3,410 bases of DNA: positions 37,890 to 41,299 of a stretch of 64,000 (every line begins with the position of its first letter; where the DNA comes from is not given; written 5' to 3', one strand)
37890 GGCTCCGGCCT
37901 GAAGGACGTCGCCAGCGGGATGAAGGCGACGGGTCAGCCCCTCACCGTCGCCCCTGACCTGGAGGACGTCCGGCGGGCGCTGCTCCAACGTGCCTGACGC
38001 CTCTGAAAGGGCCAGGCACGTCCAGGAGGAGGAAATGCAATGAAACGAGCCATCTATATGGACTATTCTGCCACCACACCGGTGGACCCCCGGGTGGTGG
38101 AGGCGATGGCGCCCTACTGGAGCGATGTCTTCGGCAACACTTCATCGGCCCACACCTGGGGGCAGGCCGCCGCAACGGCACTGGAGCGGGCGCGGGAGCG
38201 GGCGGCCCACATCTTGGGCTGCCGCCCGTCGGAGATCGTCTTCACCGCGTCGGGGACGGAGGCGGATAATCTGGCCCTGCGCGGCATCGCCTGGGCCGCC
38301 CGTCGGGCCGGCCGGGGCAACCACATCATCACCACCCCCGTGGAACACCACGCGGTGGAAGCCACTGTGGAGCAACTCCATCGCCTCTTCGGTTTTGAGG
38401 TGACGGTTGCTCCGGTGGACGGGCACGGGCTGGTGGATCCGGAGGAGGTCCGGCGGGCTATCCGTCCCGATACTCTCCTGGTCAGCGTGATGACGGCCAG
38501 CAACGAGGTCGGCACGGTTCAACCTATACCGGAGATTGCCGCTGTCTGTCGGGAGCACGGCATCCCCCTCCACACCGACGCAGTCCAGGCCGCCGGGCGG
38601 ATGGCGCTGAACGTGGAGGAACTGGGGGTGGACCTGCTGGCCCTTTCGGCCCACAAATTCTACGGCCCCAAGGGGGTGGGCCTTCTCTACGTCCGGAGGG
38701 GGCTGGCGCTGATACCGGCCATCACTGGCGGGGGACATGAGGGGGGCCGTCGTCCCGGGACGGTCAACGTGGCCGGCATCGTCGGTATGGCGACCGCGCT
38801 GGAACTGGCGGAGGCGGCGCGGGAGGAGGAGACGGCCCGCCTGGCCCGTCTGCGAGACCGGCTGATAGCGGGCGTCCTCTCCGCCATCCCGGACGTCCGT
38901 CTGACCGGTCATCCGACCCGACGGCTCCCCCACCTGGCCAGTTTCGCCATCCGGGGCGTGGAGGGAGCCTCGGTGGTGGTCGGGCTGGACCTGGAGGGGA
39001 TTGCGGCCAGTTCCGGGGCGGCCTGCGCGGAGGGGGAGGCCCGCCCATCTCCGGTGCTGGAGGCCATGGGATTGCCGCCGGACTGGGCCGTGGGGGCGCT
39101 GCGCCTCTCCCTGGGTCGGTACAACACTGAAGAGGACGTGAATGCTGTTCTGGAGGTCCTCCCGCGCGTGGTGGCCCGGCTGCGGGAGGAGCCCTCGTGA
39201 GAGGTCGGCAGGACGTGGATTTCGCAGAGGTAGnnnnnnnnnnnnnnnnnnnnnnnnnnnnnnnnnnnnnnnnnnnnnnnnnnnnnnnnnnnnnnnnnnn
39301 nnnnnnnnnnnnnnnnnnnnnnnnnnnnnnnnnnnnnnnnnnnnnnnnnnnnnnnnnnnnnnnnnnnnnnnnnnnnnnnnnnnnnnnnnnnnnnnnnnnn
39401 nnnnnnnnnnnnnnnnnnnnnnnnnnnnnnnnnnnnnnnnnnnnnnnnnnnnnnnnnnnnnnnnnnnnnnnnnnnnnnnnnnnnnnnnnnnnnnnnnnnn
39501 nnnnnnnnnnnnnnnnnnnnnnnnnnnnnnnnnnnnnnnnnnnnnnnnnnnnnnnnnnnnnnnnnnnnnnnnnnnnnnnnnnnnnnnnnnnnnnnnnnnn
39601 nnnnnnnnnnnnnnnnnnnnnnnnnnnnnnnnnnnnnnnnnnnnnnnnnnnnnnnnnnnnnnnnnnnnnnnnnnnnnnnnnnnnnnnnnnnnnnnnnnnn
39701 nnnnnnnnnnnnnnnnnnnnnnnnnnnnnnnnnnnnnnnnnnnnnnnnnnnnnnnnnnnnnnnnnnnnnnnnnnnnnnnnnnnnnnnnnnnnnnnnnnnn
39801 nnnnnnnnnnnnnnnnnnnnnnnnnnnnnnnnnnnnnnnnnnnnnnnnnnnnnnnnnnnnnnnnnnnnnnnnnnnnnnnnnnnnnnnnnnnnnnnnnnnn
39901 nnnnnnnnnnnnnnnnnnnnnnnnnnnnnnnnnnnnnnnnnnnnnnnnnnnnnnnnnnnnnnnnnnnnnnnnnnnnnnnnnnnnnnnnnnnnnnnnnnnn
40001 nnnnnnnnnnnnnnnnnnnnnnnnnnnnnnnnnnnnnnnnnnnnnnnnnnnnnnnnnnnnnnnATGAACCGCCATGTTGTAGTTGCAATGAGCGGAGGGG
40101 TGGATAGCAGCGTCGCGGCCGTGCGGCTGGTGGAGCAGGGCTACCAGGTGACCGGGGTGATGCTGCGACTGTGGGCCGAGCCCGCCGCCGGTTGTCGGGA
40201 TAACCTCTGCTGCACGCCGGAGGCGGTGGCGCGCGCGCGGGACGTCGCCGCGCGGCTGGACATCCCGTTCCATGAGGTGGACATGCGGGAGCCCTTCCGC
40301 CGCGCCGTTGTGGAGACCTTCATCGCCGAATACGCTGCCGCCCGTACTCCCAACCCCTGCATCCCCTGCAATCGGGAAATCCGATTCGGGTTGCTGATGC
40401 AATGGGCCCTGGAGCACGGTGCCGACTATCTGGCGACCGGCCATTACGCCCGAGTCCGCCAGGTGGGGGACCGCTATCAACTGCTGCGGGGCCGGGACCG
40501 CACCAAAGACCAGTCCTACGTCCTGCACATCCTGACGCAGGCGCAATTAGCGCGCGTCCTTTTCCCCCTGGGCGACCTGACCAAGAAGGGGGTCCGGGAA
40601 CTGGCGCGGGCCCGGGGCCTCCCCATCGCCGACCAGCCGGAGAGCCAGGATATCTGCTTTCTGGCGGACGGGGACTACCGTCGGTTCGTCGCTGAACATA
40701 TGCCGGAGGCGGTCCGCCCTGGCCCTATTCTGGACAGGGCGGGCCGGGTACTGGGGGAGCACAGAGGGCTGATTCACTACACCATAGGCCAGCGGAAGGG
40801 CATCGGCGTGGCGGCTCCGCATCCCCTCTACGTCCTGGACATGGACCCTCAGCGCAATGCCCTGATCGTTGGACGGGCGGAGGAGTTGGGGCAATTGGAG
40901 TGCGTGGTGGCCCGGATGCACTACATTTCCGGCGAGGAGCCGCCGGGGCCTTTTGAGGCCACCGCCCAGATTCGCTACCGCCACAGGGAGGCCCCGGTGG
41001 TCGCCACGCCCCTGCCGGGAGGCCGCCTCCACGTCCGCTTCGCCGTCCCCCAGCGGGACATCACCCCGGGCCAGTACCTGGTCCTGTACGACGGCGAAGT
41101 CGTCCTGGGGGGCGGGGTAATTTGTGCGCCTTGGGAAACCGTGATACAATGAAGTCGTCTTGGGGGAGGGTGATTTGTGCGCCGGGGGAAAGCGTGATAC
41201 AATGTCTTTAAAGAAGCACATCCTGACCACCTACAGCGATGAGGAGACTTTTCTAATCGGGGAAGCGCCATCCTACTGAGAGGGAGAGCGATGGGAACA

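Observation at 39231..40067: Single-ORF fusion of a MntA-like nucleotidyltransferase and a HepT-like HEPN domain wedged between iscS and mnmA, with no canonical start codon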

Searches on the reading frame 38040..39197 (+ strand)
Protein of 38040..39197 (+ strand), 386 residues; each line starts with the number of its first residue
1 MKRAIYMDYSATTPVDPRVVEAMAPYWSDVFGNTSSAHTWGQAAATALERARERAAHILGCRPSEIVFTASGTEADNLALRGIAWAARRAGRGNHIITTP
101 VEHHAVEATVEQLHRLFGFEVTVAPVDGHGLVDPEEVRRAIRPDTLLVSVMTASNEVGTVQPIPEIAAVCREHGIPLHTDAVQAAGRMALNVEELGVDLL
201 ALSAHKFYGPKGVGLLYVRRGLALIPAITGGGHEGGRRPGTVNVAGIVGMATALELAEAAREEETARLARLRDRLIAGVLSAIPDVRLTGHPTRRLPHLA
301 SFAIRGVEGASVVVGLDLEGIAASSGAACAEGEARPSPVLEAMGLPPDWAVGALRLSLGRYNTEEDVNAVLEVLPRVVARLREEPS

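Call 6: search_protein_families(library=pfam, proteins=[window:38040-39197:+], max_evalue=0.01)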
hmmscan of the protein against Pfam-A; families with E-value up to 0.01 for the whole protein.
window:38040-39197:+ (386 aa): 5 families
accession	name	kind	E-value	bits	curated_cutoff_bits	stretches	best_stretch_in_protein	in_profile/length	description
PF00266.25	Aminotran_5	-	2.6e-86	290.3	21.5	1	5-369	1-370/371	Aminotransferase class-V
PF01212.27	Beta_elim_lyase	-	1.6e-11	44.5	27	1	46-182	32-170/288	Beta-eliminating lyase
PF01041.23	DegT_DnrJ_EryC1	-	1.4e-10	41.4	19.8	1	66-187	42-152/360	DegT/DnrJ/EryC1/StrS aminotransferase family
PF01053.26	Cys_Met_Meta_PP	-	2.1e-08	33.6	27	1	68-208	72-200/381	Cys/Met metabolism PLP-dependent enzyme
PF00282.25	Pyridoxal_deC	-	0.00045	19.5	27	1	106-185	154-239/375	Pyridoxal-dependent decarboxylase conserved domain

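Call 7: search_protein_families(library=ncbifam, proteins=[window:38040-39197:+], max_evalue=0.01)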
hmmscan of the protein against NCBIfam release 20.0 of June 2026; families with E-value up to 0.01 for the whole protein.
window:38040-39197:+ (386 aa): 48 families (the best 25 are shown)
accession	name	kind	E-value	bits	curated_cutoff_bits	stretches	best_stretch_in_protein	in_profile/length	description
TIGR03402.1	FeS_nifS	equivalog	2.5e-144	480.7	530.75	1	5-383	1-375/379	cysteine desulfurase NifS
NF010611.0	PRK14012.1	equivalog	3e-110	368.9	548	1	1-383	3-384/406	IscS subfamily cysteine desulfurase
TIGR02006.1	IscS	equivalog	2.2e-108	362.8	643.2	1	1-383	1-380/402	IscS subfamily cysteine desulfurase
TIGR03235.1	DNA_S_dndA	equivalog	1.7e-106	356.5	480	1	6-357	1-352/353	cysteine desulfurase DndA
TIGR03403.1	nifS_epsilon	equivalog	3e-106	355.5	587.7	1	5-383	1-378/382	NifS family cysteine desulfurase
NF002806.0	PRK02948.1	subfamily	1.2e-90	304.3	304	1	5-380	2-374/381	IscS subfamily cysteine desulfurase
TIGR01979.1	sufS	subfamily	3.1e-57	194.2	475.1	2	2-232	17-248/403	SufS family cysteine desulfurase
NF041166.1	f2_encap_cargo1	exception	6.3e-52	177.5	800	2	2-233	244-476/623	family 2A encapsulin nanocompartment cargo protein cysteine desulfurase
TIGR01977.1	am_tr_V_EF2568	hypoth_equivalog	1.1e-50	172.8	377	1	5-375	1-374/376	cysteine desulfurase family protein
NF006791.0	PRK09295.1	equivalog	2e-38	132.5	661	1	5-378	25-402/406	cysteine desulfurase SufS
TIGR01976.1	am_tr_V_VC1184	hypoth_equivalog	2.4e-38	132.5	352.35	2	3-221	18-234/401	cysteine desulfurase-like protein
NF008126.0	PRK10874.1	equivalog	1.3e-34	120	607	2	3-232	19-249/401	cysteine desulfurase CsdA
TIGR03392.1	FeS_syn_CsdA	equivalog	4.3e-33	115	493.6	2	3-232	16-246/398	cysteine desulfurase CsdA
NF040779.1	Sec_lyase_SclA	exception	1.9e-32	112.6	525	1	5-377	1-376/378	selenocysteine lyase SclA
TIGR04343.1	egtE_PLP_lyase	equivalog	1e-20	73.9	400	1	42-270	50-278/370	ergothioneine biosynthesis PLP-dependent enzyme EgtE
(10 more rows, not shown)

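Call 40: find_encoding_contigs(protein=window:38040-39197:+, flank=2500, max_places=8)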
Protein window:38040-39197:+ (386 aa): no gene with exactly this product is on record in the collection.

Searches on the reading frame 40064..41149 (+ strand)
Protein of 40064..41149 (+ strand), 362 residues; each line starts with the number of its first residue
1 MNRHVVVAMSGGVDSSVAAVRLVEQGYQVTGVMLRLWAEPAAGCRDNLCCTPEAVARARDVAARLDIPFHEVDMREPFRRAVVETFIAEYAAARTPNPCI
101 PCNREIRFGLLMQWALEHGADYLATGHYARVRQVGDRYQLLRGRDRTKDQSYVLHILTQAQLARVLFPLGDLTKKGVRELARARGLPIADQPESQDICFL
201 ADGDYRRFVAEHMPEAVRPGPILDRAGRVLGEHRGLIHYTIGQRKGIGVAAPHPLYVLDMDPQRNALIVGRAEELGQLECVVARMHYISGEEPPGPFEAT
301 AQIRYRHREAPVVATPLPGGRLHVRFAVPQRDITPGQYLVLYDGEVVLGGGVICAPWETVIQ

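Call 6: search_protein_families(library=pfam, proteins=[window:40064-41149:+], max_evalue=0.01)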
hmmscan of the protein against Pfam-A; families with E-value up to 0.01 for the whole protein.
window:40064-41149:+ (362 aa): 7 families
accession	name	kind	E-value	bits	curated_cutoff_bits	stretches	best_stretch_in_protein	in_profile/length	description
PF03054.22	tRNA_Me_trans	-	1.6e-73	247.1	20.6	1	4-201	2-201/202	tRNA methyl transferase HUP domain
PF20259.3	tRNA_Me_trans_M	-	7.4e-19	67.5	27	1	207-271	2-66/66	tRNA methyl transferase PRC-barrel domain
PF20258.4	tRNA_Me_trans_C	-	3.8e-18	66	20.6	1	280-353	4-77/77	Aminomethyltransferase beta-barrel domain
PF02540.23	NAD_synthase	-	6.4e-05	22.6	21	0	4-90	20-96/242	NAD synthase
PF01171.26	ATP_bind_3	-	0.00025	21.3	27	0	103-187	80-162/182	PP-loop family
PF06508.19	QueC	-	0.00078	19.4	22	1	5-185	2-174/210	Queuosine biosynthesis protein QueC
PF02568.20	ThiI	-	0.002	18.2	20.5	1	4-35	5-36/197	Thiamine biosynthesis protein (ThiI)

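Call 7: search_protein_families(library=ncbifam, proteins=[window:40064-41149:+], max_evalue=0.01)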
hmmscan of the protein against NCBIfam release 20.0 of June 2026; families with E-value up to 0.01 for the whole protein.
window:40064-41149:+ (362 aa): 13 families
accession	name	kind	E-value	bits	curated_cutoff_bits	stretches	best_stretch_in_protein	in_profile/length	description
NF001138.1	PRK00143.1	equivalog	1.5e-128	428.6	284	1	4-353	1-345/345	tRNA 2-thiouridine(34) synthase MnmA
TIGR00420.1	trmU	equivalog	1.6e-106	356.1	236.95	1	4-353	2-351/351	tRNA 2-thiouridine(34) synthase MnmA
NF011258.0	PRK14664.1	equivalog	6.3e-83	278.8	680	1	2-354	5-346/362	tRNA 2-thiouridine(34) synthase MnmA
NF011259.0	PRK14665.1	equivalog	4.5e-68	229.8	364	1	2-354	5-359/360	tRNA 2-thiouridine(34) synthase MnmA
TIGR00268.2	TIGR00268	equivalog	5.3e-07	29.2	150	1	4-194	15-170/259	ATP-dependent sacrificial sulfur transferase LarE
TIGR02432.1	lysidine_TilS_N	equivalog_domain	8.5e-06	25.8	93.6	0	103-196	83-175/189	tRNA lysidine(34) synthetase TilS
NF010587.0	PRK13980.1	equivalog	0.00019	20.7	255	0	3-74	32-94/267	NAD+ synthase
NF049949.1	tRNAsynTtuAPyrococ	equivalog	0.00033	19.9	450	1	3-128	48-156/292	tRNA-5-methyluridine(54) 2-sulfurtransferase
TIGR00884.1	guaA_Cterm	equivalog_domain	0.0012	18.3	338.75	0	2-22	16-36/310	glutamine-hydrolyzing GMP synthase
TIGR00552.1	nadE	equivalog_domain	0.0014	17.9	63.65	0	4-35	24-55/251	NAD(+) synthase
NF003385.0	PRK04527.1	equivalog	0.0035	16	603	1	2-34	3-35/401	argininosuccinate synthase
TIGR00364.1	TIGR00364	equivalog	0.0054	16.3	150.3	0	6-34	2-30/201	7-cyano-7-deazaguanine synthase QueC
NF000848.1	PRK00074.1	equivalog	0.0064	15.1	400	0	2-22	213-233/512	glutamine-hydrolyzing GMP synthase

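Call 39: find_encoding_contigs(protein=window:40064-41149:+, flank=2500, max_places=8)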
Protein window:40064-41149:+ (362 aa): no gene with exactly this product is on record in the collection.
